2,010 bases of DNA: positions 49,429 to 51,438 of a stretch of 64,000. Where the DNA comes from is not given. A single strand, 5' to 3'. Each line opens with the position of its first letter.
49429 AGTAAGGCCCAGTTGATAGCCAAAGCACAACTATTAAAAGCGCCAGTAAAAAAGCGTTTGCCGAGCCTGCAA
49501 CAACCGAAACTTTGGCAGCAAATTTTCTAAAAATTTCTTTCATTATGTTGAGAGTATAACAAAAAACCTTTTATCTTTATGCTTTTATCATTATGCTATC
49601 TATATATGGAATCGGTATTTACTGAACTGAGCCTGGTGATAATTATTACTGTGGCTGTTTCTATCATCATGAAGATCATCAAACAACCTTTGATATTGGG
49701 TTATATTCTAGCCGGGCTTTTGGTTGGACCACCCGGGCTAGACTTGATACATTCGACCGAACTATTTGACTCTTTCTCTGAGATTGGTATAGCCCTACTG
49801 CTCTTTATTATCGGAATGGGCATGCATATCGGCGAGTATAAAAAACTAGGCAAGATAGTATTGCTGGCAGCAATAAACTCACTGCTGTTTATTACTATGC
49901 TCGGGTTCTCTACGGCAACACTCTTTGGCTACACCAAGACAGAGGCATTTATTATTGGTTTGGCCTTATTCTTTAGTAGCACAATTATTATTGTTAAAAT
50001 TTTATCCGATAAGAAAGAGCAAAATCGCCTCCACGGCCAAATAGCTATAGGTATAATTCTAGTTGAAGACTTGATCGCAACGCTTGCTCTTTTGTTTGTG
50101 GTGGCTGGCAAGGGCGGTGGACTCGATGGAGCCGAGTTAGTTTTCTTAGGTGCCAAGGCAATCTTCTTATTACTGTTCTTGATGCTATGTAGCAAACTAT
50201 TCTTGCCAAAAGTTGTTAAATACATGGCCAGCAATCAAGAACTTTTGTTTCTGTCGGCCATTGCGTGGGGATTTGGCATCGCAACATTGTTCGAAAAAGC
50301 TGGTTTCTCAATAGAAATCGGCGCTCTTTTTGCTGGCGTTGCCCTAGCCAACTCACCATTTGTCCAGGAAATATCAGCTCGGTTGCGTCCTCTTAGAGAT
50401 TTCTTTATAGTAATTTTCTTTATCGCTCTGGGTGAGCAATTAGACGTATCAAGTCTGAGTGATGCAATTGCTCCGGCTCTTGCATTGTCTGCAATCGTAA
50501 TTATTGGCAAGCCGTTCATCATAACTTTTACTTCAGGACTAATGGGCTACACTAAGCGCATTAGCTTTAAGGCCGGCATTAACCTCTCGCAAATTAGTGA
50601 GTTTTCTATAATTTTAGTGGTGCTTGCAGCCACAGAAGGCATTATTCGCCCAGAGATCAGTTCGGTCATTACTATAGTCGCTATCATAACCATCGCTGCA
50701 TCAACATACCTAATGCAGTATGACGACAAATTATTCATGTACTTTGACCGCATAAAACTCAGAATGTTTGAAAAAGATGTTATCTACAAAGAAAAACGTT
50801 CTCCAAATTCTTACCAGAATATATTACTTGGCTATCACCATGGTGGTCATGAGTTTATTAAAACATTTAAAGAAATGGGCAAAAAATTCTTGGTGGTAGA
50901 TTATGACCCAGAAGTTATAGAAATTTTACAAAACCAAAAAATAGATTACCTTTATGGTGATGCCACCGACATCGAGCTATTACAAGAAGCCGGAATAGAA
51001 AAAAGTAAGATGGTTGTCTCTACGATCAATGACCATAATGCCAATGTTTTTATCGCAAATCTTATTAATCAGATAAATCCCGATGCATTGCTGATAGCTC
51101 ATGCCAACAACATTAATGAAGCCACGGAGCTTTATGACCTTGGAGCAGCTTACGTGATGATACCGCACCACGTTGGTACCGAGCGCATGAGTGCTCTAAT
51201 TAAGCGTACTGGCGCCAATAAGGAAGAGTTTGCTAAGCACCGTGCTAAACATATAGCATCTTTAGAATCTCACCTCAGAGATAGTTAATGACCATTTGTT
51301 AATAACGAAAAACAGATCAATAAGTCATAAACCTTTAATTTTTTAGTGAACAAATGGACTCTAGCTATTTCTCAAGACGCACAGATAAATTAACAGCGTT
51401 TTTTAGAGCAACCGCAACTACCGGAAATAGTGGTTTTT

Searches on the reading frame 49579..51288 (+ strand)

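Call 97: search_protein_families(library=pfam, proteins=[window:49579-51288:+], max_evalue=0.00001)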
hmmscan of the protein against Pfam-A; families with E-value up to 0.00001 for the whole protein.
window:49579-51288:+ (569 aa): 2 families
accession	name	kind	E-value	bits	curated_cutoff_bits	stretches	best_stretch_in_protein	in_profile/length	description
PF00999.27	Na_H_Exchanger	-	4.8e-55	187.4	26.2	1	23-373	4-363/375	Sodium/hydrogen exchanger, transmembrane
PF02254.24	TrkA_N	-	3e-24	86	23.8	1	415-529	2-116/116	TrkA-N domain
